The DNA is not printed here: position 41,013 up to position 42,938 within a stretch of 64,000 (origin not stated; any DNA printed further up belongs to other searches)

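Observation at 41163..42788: PyrE-like phosphoribosyltransferase fused to an 8-blade PQQ/BamB-type beta-propeller, translationally coupled to YcaO-SagB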

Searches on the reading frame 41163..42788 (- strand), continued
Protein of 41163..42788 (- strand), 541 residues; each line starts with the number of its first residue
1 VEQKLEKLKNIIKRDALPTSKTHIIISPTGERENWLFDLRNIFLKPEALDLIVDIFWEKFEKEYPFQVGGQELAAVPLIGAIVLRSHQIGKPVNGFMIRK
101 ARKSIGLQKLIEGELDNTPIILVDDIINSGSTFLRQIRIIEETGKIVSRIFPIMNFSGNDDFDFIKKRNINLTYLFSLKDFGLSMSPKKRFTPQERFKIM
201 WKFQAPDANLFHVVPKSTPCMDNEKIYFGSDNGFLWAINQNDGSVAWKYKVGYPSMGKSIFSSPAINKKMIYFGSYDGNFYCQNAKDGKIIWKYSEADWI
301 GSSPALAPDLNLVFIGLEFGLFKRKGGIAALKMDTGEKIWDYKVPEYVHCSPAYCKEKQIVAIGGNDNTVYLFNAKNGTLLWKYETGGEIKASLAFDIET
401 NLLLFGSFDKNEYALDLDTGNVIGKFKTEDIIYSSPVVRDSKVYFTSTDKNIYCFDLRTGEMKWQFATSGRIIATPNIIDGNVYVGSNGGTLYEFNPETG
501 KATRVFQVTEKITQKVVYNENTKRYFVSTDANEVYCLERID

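Call 7: find_homologous_proteins(query=window:41163-42788:-)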
Query window:41163-42788:- (541 aa): 1479 proteins with E <= 0.001 among 8000 candidates; the best 120 are listed.
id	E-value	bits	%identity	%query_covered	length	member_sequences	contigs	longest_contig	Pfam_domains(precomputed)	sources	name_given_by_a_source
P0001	0.0e+0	1250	100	100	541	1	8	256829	PF01011.29,PF07774.20,PF13360.14,PF25174.2,PF23381.2,PF25173.2,PF13570.14,PF24807.2,PF25175.2,PF23414.2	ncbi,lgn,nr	ncbi:PQQ-binding-like beta-propeller repeat protein [Candidatus Giovannonibacteria bacterium]|nr:PQQ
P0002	1.7e-231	787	61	100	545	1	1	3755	PF01011.29,PF24390.2,PF13360.14,PF25174.2,PF25173.2,PF25171.2,PF13570.14,PF25175.2,PF23414.2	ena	-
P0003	1.3e-221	755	60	100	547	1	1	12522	PF01011.29,PF13360.14,PF25174.2,PF25173.2,PF25171.2,PF12894.14,PF13570.14,PF24807.2,PF25175.2,PF24796.2,PF23414.2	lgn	-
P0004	1.6e-220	751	60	99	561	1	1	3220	PF01011.29,PF07774.20,PF13360.14,PF25174.2,PF23381.2,PF00156.34,PF25171.2,PF12894.14,PF13570.14,PF25175.2,PF23414.2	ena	-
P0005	5.4e-218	743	59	100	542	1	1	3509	PF01011.29,PF23775.2,PF07774.20,PF13360.14,PF25174.2,PF23381.2,PF25173.2,PF25171.2,PF13570.14,PF24807.2,PF23414.2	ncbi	-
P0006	1.2e-216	738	59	100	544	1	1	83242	PF01011.29,PF07774.20,PF13360.14,PF25174.2,PF25173.2,PF13570.14,PF25175.2,PF23414.2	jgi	jgi:orotate phosphoribosyltransferase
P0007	4.7e-216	736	59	100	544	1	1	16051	PF01011.29,PF13360.14,PF25174.2,PF25173.2,PF00156.34,PF25171.2,PF13570.14,PF25175.2,PF24796.2,PF23414.2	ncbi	-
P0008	2.6e-215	734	57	99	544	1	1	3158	PF07774.20,PF13360.14,PF25174.2,PF23381.2,PF25173.2,PF00156.34,PF12894.14,PF13570.14,PF25175.2,PF24796.2,PF01011.29,PF25292.1,PF24807.2,PF23414.2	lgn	-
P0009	2.6e-215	734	56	99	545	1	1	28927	PF13360.14,PF25174.2,PF23381.2,PF25173.2,PF00156.34,PF12894.14,PF13570.14,PF25175.2,PF25857.1,PF24796.2,PF01011.29,PF25292.1,PF24807.2,PF25293.2,PF23414.2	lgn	-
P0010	6.4e-215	733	58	100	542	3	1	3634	PF01011.29,PF13360.14,PF25174.2,PF25173.2,PF25171.2,PF13570.14,PF24807.2,PF24796.2,PF23414.2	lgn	-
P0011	4.3e-214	730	58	100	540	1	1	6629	PF01011.29,PF23775.2,PF13360.14,PF25174.2,PF25173.2,PF13570.14,PF24807.2,PF24796.2,PF23414.2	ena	-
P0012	5.7e-214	729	59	100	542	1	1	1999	PF01011.29,PF07774.20,PF13360.14,PF25174.2,PF23381.2,PF25173.2,PF13570.14,PF24807.2,PF23414.2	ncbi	-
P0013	9.8e-214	729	59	100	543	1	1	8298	PF23775.2,PF13360.14,PF25174.2,PF24814.2,PF23381.2,PF25173.2,PF25171.2,PF13570.14,PF25175.2,PF24796.2,PF01011.29,PF24807.2,PF23414.2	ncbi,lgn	-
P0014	1.6e-211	721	57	99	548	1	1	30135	PF01011.29,PF13360.14,PF25174.2,PF25292.1,PF13570.14,PF23414.2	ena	-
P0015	4.9e-211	720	58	100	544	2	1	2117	PF01011.29,PF24390.2,PF13360.14,PF25174.2,PF23381.2,PF25173.2,PF13570.14,PF25175.2,PF24796.2,PF23414.2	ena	-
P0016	5.5e-209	713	58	100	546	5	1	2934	PF01011.29,PF24390.2,PF13360.14,PF25174.2,PF25173.2,PF25171.2,PF13570.14,PF24807.2,PF25175.2,PF23414.2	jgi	-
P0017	7.0e-209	713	54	100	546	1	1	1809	PF01011.29,PF13360.14,PF25292.1,PF00156.34,PF13570.14,PF25175.2,PF23414.2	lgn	-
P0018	2.3e-208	711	55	99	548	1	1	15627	PF01011.29,PF13360.14,PF25174.2,PF25173.2,PF13570.14,PF23414.2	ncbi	-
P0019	4.4e-208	710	57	100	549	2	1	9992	PF01011.29,PF13360.14,PF13570.14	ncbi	ncbi:MAG: PQQ-binding-like beta-propeller repeat protein, partial [Parcubacteria group bacterium]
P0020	7.9e-208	709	55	99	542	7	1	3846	PF13360.14,PF25174.2,PF23381.2,PF25173.2,PF25171.2,PF13570.14,PF25175.2,PF24796.2,PF01011.29,PF25292.1,PF24807.2,PF23414.2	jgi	-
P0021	3.0e-207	707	56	96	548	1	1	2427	PF13360.14,PF25174.2,PF23381.2,PF25173.2,PF25171.2,PF12894.14,PF13570.14,PF25175.2,PF24796.2,PF01011.29,PF24807.2,PF23414.2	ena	-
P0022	4.2e-207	707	55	100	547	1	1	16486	PF23775.2,PF07774.20,PF13360.14,PF25174.2,PF23381.2,PF25173.2,PF25171.2,PF12894.14,PF13570.14,PF25175.2,PF24796.2,PF01011.29,PF25292.1,PF24807.2,PF23414.2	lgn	-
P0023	7.0e-207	706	56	100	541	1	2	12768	PF01011.29,PF13360.14,PF25174.2,PF25173.2,PF25171.2,PF13570.14,PF24807.2,PF24796.2,PF23414.2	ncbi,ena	-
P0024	1.2e-206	705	56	99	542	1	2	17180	PF01011.29,PF07774.20,PF13360.14,PF25174.2,PF25173.2,PF25171.2,PF12894.14,PF13570.14,PF24807.2,PF24796.2,PF23414.2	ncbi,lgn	-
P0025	2.4e-206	704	55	99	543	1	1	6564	PF01011.29,PF07774.20,PF13360.14,PF25174.2,PF13570.14,PF24796.2,PF23414.2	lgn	-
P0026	7.9e-206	702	56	99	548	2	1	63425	PF01011.29,PF13360.14,PF25173.2,PF12894.14,PF13570.14,PF24807.2,PF23414.2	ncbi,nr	ncbi:MAG: PQQ-binding-like beta-propeller repeat protein [bacterium]|nr:PQQ-binding-like beta-propel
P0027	1.0e-205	702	57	99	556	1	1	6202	PF01011.29,PF13360.14,PF25174.2,PF25173.2,PF13570.14,PF24807.2,PF25175.2,PF23414.2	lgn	-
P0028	1.3e-204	698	57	95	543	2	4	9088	PF01011.29,PF07774.20,PF13360.14,PF25174.2,PF25173.2,PF13570.14,PF23414.2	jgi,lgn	-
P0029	3.7e-204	697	55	100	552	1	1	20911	PF01011.29,PF13360.14,PF25174.2,PF25173.2,PF13570.14,PF24807.2,PF23414.2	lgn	-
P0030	4.1e-204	697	56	99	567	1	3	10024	PF23775.2,PF07774.20,PF13360.14,PF25174.2,PF25173.2,PF00156.34,PF12894.14,PF13570.14,PF25175.2,PF24796.2,PF01011.29,PF24807.2,PF23414.2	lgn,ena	-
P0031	9.1e-204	696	54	100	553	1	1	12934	PF01011.29,PF13360.14,PF25174.2,PF13570.14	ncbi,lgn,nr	ncbi:MAG TPA: PQQ-binding-like beta-propeller repeat protein [Candidatus Bathyarchaeia archaeon]|nr:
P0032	1.3e-202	692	54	100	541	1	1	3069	PF07774.20,PF13360.14,PF25174.2,PF23381.2,PF25173.2,PF25171.2,PF12894.14,PF13570.14,PF25175.2,PF24796.2,PF01011.29,PF24390.2,PF25292.1,PF24807.2,PF23414.2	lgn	-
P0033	5.7e-202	690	55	95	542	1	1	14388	PF01011.29,PF13360.14,PF25174.2,PF25173.2,PF25171.2,PF13570.14,PF24807.2,PF24796.2,PF23414.2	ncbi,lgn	-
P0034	5.9e-202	690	54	100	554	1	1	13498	PF01011.29,PF13360.14,PF25174.2,PF23381.2,PF25173.2,PF25171.2,PF13570.14,PF24807.2,PF25175.2,PF24796.2,PF23414.2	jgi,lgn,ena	-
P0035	9.8e-202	689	54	99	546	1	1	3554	PF07774.20,PF13360.14,PF25174.2,PF23381.2,PF25173.2,PF00156.34,PF13570.14,PF25175.2,PF25857.1,PF01011.29,PF25292.1,PF23414.2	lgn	-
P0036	1.0e-201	689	55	100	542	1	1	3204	PF01011.29,PF24390.2,PF13360.14,PF25174.2,PF25173.2,PF25171.2,PF13570.14,PF24807.2,PF24796.2,PF23414.2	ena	-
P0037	1.5e-201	688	54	100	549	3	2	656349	PF01011.29,PF13360.14,PF25173.2,PF13570.14,PF25293.2,PF23414.2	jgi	jgi:orotate phosphoribosyltransferase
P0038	1.6e-201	688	55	100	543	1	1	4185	PF01011.29,PF13360.14,PF25174.2,PF25173.2,PF25171.2,PF12894.14,PF13570.14,PF24807.2,PF25175.2,PF23414.2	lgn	-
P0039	2.3e-201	688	57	99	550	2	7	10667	PF01011.29,PF07774.20,PF13360.14,PF25174.2,PF25292.1,PF25173.2,PF12894.14,PF13570.14,PF24807.2,PF24796.2,PF23414.2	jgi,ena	-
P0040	1.3e-200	685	55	99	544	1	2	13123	PF13360.14,PF25174.2,PF25173.2,PF00156.34,PF25171.2,PF12894.14,PF13570.14,PF25175.2,PF24796.2,PF01011.29,PF24807.2,PF23414.2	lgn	-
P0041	1.7e-200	685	57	94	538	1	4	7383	PF13360.14,PF25174.2,PF23381.2,PF25173.2,PF00156.34,PF25171.2,PF12894.14,PF13570.14,PF25175.2,PF24796.2,PF01011.29,PF24807.2,PF23414.2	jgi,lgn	-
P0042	1.8e-200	685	56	99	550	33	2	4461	PF01011.29,PF07774.20,PF13360.14,PF25174.2,PF25292.1,PF25173.2,PF12894.14,PF13570.14,PF24807.2,PF24796.2,PF23414.2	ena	-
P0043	2.4e-200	684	54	99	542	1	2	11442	PF01011.29,PF07774.20,PF13360.14,PF25174.2,PF23381.2,PF25292.1,PF25173.2,PF25171.2,PF13570.14,PF24796.2,PF23414.2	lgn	-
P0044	8.3e-200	683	53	100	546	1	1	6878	PF01011.29,PF07774.20,PF13360.14,PF25174.2,PF25173.2,PF25171.2,PF13570.14,PF25175.2,PF24796.2,PF25293.2,PF23414.2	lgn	-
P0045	2.3e-199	681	55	99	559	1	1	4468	PF01011.29,PF07774.20,PF13360.14,PF00156.34,PF13570.14,PF23414.2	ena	-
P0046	2.4e-199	681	52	99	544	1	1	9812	PF01011.29,PF13360.14,PF25174.2,PF25292.1,PF25173.2,PF13570.14,PF25175.2,PF24796.2,PF23414.2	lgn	-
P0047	2.5e-199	681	55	100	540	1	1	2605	PF01011.29,PF13360.14,PF25174.2,PF25292.1,PF25173.2,PF13570.14,PF24807.2,PF23414.2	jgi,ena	-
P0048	3.0e-199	681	53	100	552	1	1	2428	PF01011.29,PF07774.20,PF13360.14,PF25174.2,PF25173.2,PF13570.14,PF24807.2,PF23414.2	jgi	jgi:outer membrane protein assembly factor BamB/orotate phosphoribosyltransferase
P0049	3.8e-199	680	54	100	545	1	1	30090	PF01011.29,PF24390.2,PF07774.20,PF13360.14,PF25174.2,PF13570.14,PF23414.2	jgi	jgi:outer membrane protein assembly factor BamB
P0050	1.1e-198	679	54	99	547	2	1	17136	PF01011.29,PF13360.14,PF25174.2,PF25292.1,PF25173.2,PF13570.14,PF25293.2,PF23414.2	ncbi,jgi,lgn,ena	ncbi:MAG: PQQ-binding-like beta-propeller repeat protein [Candidatus Moraniibacteriota bacterium]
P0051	3.1e-198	677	51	100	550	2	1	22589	PF01011.29,PF13360.14,PF25292.1,PF13570.14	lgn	-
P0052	5.2e-198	677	55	99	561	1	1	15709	PF01011.29,PF13360.14,PF25174.2,PF25173.2,PF13570.14,PF23414.2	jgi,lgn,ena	-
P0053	1.1e-197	676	55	99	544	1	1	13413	PF01011.29,PF07774.20,PF13360.14,PF25174.2,PF00156.34,PF13570.14,PF24807.2,PF23414.2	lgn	-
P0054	1.7e-197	675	53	100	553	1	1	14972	PF01011.29,PF13360.14,PF25174.2,PF24814.2,PF25173.2,PF13570.14,PF24807.2,PF25175.2,PF25293.2,PF23414.2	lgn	-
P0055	3.3e-197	674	53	99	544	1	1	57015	PF07774.20,PF13360.14,PF25174.2,PF23381.2,PF25173.2,PF12894.14,PF13570.14,PF01011.29,PF25292.1,PF24807.2,PF25293.2,PF23414.2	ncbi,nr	ncbi:MAG: PQQ-binding-like beta-propeller repeat protein [bacterium]|nr:PQQ-binding-like beta-propel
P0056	4.5e-197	674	53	99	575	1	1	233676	PF07774.20,PF13360.14,PF25174.2,PF23381.2,PF25171.2,PF12894.14,PF13570.14,PF25175.2,PF01011.29,PF24807.2,PF25293.2,PF23414.2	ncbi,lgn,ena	-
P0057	7.9e-197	673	55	99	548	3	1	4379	PF01011.29,PF13360.14,PF25174.2,PF13570.14,PF23414.2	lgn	-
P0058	1.0e-196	672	52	100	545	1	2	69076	PF07774.20,PF13360.14,PF25174.2,PF00156.34,PF25171.2,PF13570.14,PF24796.2,PF01011.29,PF24807.2,PF25293.2,PF23098.2,PF23414.2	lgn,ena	-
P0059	1.4e-196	672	54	100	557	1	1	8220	PF01011.29,PF13360.14,PF25174.2,PF25173.2,PF13570.14,PF24807.2,PF25293.2,PF23414.2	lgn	-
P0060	3.4e-195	667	52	100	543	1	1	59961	PF01011.29,PF13360.14,PF00156.34,PF13570.14,PF25293.2,PF23414.2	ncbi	-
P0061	3.4e-195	667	53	99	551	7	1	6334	PF01011.29,PF23775.2,PF24390.2,PF07774.20,PF13360.14,PF25174.2,PF25292.1,PF25173.2,PF00156.34,PF13570.14,PF23414.2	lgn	-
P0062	4.8e-195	667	53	100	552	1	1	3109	PF01011.29,PF13360.14,PF25173.2,PF13570.14,PF23414.2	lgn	-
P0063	5.7e-195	667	54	99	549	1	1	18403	PF13360.14,PF25174.2,PF23381.2,PF25173.2,PF25171.2,PF13570.14,PF25175.2,PF24796.2,PF01011.29,PF24807.2,PF25293.2,PF23414.2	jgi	-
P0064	1.8e-194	665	54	99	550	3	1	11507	PF01011.29,PF13360.14,PF25174.2,PF25173.2,PF25171.2,PF13570.14,PF24807.2,PF23414.2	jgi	-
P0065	2.7e-194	664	53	99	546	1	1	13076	PF01011.29,PF13360.14,PF25174.2,PF25292.1,PF00156.34,PF13570.14,PF25175.2,PF23414.2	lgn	-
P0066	3.5e-194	664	50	99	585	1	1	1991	PF07774.20,PF13360.14,PF25174.2,PF23381.2,PF25173.2,PF00156.34,PF25171.2,PF12894.14,PF13570.14,PF25175.2,PF25857.1,PF24796.2,PF01011.29,PF25292.1,PF24807.2,PF23414.2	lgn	-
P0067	9.1e-194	663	53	99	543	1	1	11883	PF01011.29,PF07774.20,PF13360.14,PF25174.2,PF13570.14,PF24807.2,PF25175.2,PF23414.2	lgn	-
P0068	1.3e-193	662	51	97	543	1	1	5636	PF07774.20,PF13360.14,PF25174.2,PF25171.2,PF12894.14,PF13570.14,PF25175.2,PF24796.2,PF01011.29,PF24390.2,PF24807.2,PF23414.2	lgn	-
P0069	3.3e-193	661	52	99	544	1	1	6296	PF01011.29,PF13360.14,PF25174.2,PF23381.2,PF25173.2,PF25171.2,PF12894.14,PF13570.14,PF24807.2,PF24796.2,PF23414.2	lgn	-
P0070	1.0e-192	659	53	99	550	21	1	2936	PF01011.29,PF07774.20,PF13360.14,PF00156.34,PF13570.14,PF23414.2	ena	-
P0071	3.7e-192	657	53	100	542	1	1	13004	PF01011.29,PF13360.14,PF13570.14,PF23414.2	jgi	jgi:outer membrane protein assembly factor BamB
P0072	1.3e-191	656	52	99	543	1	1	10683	PF01011.29,PF13360.14,PF25174.2,PF25173.2,PF25171.2,PF13570.14,PF25175.2,PF25293.2,PF23414.2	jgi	jgi:outer membrane protein assembly factor BamB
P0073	2.3e-191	655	52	99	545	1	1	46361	PF01011.29,PF13360.14,PF25174.2,PF25292.1,PF13570.14,PF24807.2,PF25175.2,PF24796.2,PF23414.2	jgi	jgi:outer membrane protein assembly factor BamB/orotate phosphoribosyltransferase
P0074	1.1e-189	649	54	99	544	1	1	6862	PF01011.29,PF07774.20,PF13360.14,PF13570.14,PF23414.2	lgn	-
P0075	7.6e-189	646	50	100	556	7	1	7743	PF01011.29,PF23775.2,PF13360.14,PF25174.2,PF25292.1,PF25173.2,PF12894.14,PF13570.14,PF24807.2,PF25175.2,PF23414.2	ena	-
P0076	1.2e-188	646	52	99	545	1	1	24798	PF01011.29,PF13360.14,PF25174.2,PF25292.1,PF13570.14,PF25175.2,PF23414.2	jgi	jgi:outer membrane protein assembly factor BamB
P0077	1.4e-188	646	55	92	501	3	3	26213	PF01011.29,PF13360.14,PF00156.34,PF13570.14,PF24807.2,PF24796.2,PF23414.2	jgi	-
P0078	9.0e-188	643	53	100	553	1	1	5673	PF01011.29,PF07774.20,PF13360.14,PF25174.2,PF13570.14,PF24807.2,PF25175.2,PF24796.2,PF25293.2,PF23414.2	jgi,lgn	-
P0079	1.3e-187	642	52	100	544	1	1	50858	PF01011.29,PF07774.20,PF13360.14,PF13570.14,PF24796.2,PF23414.2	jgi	jgi:orotate phosphoribosyltransferase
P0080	2.7e-187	641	54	100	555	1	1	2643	PF01011.29,PF13360.14,PF25174.2,PF25173.2,PF25171.2,PF13570.14,PF25175.2,PF24796.2,PF23414.2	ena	-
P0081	3.0e-187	641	53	100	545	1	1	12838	PF07774.20,PF13360.14,PF25174.2,PF24805.2,PF23381.2,PF25173.2,PF00156.34,PF23383.2,PF12894.14,PF13570.14,PF01011.29,PF24390.2,PF25292.1,PF24807.2,PF23414.2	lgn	-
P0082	7.4e-187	640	53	99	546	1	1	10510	PF01011.29,PF13360.14,PF25174.2,PF25292.1,PF13570.14,PF25175.2,PF25293.2,PF23414.2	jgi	-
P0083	1.9e-186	639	51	100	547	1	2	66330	PF01011.29,PF13360.14,PF13570.14,PF23414.2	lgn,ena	-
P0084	3.5e-186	638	52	99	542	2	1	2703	PF07774.20,PF13360.14,PF25174.2,PF23381.2,PF25173.2,PF25171.2,PF13570.14,PF25175.2,PF24796.2,PF01011.29,PF24807.2,PF25293.2,PF23414.2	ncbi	-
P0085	7.8e-186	637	50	99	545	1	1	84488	PF01011.29,PF13360.14,PF25174.2,PF25292.1,PF13570.14,PF25175.2,PF23414.2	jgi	jgi:outer membrane protein assembly factor BamB/orotate phosphoribosyltransferase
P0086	3.5e-185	634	51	99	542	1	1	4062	PF01011.29,PF13360.14,PF13570.14,PF25293.2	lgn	-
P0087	5.2e-185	634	50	99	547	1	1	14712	PF07774.20,PF13360.14,PF25174.2,PF24814.2,PF23381.2,PF25173.2,PF13570.14,PF25175.2,PF01011.29,PF25292.1,PF24807.2,PF23414.2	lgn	-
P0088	4.5e-184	631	51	99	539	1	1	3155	PF01011.29,PF07774.20,PF13360.14,PF25174.2,PF25292.1,PF25171.2,PF13570.14,PF25293.2,PF23098.2,PF23414.2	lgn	-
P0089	5.3e-184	630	51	100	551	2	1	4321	PF13360.14,PF25174.2,PF25173.2,PF25171.2,PF13570.14,PF25175.2,PF24796.2,PF01011.29,PF25292.1,PF24807.2,PF25293.2,PF23414.2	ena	-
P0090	6.9e-184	630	51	100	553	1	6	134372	PF23775.2,PF07774.20,PF13360.14,PF25174.2,PF23381.2,PF25173.2,PF00156.34,PF25171.2,PF12894.14,PF13570.14,PF25175.2,PF24796.2,PF01011.29,PF24390.2,PF25292.1,PF24807.2,PF23414.2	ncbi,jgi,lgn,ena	-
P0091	7.3e-184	630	50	99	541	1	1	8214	PF01011.29,PF13360.14,PF25174.2,PF25292.1,PF13570.14,PF23414.2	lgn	-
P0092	7.4e-184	630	51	99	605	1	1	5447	PF01011.29,PF13360.14,PF25174.2,PF25173.2,PF13570.14,PF24807.2,PF25175.2,PF23414.2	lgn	-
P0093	9.9e-184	630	52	100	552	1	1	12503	PF01011.29,PF13360.14,PF25174.2,PF25173.2,PF00156.34,PF13570.14,PF24807.2,PF23414.2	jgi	jgi:outer membrane protein assembly factor BamB/orotate phosphoribosyltransferase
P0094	1.2e-183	629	53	97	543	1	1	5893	PF07774.20,PF13360.14,PF25174.2,PF23381.2,PF25171.2,PF13570.14,PF25175.2,PF24796.2,PF01011.29,PF24807.2,PF25293.2,PF23414.2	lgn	-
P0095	1.3e-183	629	50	99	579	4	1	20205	PF01011.29,PF13360.14,PF25174.2,PF23381.2,PF25292.1,PF25173.2,PF13570.14,PF24807.2,PF25175.2,PF23414.2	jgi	-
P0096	8.1e-183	627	51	99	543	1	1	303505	PF01011.29,PF07774.20,PF13360.14,PF25173.2,PF25171.2,PF13570.14,PF25175.2,PF23414.2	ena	-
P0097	8.7e-183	626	52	99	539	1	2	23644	PF01011.29,PF13360.14,PF25174.2,PF25171.2,PF12894.14,PF13570.14,PF24807.2,PF23414.2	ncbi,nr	ncbi:MAG: PQQ-binding-like beta-propeller repeat protein [Parcubacteria group bacterium]|nr:PQQ-bind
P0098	3.0e-182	625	51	100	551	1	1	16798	PF07774.20,PF13360.14,PF25174.2,PF17005.12,PF23381.2,PF25173.2,PF00156.34,PF13570.14,PF25175.2,PF01011.29,PF25292.1,PF24807.2,PF25293.2,PF23414.2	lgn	-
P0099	6.0e-182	624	52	99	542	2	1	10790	PF01011.29,PF07774.20,PF13360.14,PF25174.2,PF25171.2,PF13570.14,PF24807.2,PF25293.2,PF23414.2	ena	-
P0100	2.5e-181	622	50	99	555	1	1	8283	PF01011.29,PF07774.20,PF13360.14,PF25174.2,PF13570.14,PF24796.2,PF23414.2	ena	-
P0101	4.7e-181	621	51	99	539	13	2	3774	PF01011.29,PF13360.14,PF25292.1,PF25173.2,PF25171.2,PF12894.14,PF13570.14,PF24807.2,PF25175.2,PF23414.2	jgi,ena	-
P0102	4.7e-181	621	51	100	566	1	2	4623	PF01011.29,PF07774.20,PF13360.14,PF25174.2,PF00156.34,PF13570.14,PF25175.2,PF24796.2,PF25293.2,PF23414.2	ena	-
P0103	6.6e-181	620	51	99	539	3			PF13360.14,PF25173.2,PF00156.34,PF25171.2,PF12894.14,PF13570.14,PF25175.2,PF24796.2,PF01011.29,PF25292.1,PF24807.2,PF23414.2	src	-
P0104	1.4e-180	619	52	100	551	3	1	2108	PF01011.29,PF07774.20,PF13360.14,PF25174.2,PF23381.2,PF25171.2,PF13570.14,PF24807.2,PF25175.2,PF25293.2,PF23414.2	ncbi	-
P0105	2.7e-180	618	50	100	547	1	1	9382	PF01011.29,PF07774.20,PF13360.14,PF00156.34,PF13570.14,PF23414.2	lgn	-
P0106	4.5e-180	617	51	100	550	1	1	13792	PF01011.29,PF23775.2,PF13360.14,PF25174.2,PF23381.2,PF25292.1,PF25173.2,PF13570.14,PF24807.2,PF23414.2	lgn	-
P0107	7.7e-180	617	50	99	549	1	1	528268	PF01011.29,PF07774.20,PF13360.14,PF25174.2,PF13570.14,PF25175.2,PF24796.2,PF25293.2,PF23414.2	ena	-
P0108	1.9e-179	615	50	100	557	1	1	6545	PF01011.29,PF13360.14,PF25174.2,PF00156.34,PF13570.14,PF23414.2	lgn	-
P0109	2.4e-179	615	51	100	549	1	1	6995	PF01011.29,PF13360.14,PF25174.2,PF23381.2,PF25173.2,PF12894.14,PF13570.14,PF24807.2,PF25175.2,PF23414.2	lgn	-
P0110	2.4e-179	615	50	99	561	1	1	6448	PF01011.29,PF13360.14,PF25174.2,PF25173.2,PF00156.34,PF13570.14,PF24807.2,PF24796.2,PF23414.2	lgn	-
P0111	6.3e-179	614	49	100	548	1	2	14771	PF01011.29,PF13360.14,PF25174.2,PF17005.12,PF25292.1,PF25173.2,PF00156.34,PF13570.14,PF25175.2,PF23414.2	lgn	-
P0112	2.2e-178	612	50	99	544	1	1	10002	PF01011.29,PF13360.14,PF25174.2,PF25292.1,PF12894.14,PF13570.14,PF23414.2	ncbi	-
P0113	2.9e-178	612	50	99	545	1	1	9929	PF01011.29,PF23775.2,PF13360.14,PF25174.2,PF23381.2,PF25292.1,PF25173.2,PF12894.14,PF13570.14,PF23414.2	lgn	-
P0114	5.7e-178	611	50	100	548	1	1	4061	PF01011.29,PF07774.20,PF13360.14,PF25174.2,PF25292.1,PF13570.14,PF25175.2,PF23414.2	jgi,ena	-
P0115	1.5e-177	609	50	98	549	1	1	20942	PF01011.29,PF07774.20,PF13360.14,PF25174.2,PF25292.1,PF25173.2,PF13570.14,PF25175.2,PF23414.2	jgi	jgi:outer membrane protein assembly factor BamB/adenine/guanine phosphoribosyltransferase-like PRPP-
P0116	1.5e-177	609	52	95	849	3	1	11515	PF01011.29,PF13360.14,PF00551.25,PF13570.14,PF23414.2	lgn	-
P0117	1.6e-177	609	50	99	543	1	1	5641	PF01011.29,PF13360.14,PF25174.2,PF23381.2,PF25173.2,PF25171.2,PF12894.14,PF13570.14,PF24807.2,PF23414.2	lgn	-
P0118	4.3e-177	608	49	100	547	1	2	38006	PF01011.29,PF07774.20,PF13360.14,PF25174.2,PF13570.14,PF25175.2,PF23414.2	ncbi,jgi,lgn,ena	-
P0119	6.8e-177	607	49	100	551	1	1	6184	PF01011.29,PF07774.20,PF13360.14,PF25174.2,PF00156.34,PF13570.14,PF25293.2,PF23414.2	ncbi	-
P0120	3.1e-176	605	49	99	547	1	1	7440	PF01011.29,PF13360.14,PF13570.14,PF24796.2,PF25293.2,PF23414.2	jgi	jgi:outer membrane protein assembly factor BamB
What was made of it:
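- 41163..42788 (-): FUS: 541-aa PRTase-propeller fusion protein (the finding). More than 120 full-length homologues at 49-61% identity (call 7).
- JGI annotates some members as OPRT (call 7).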
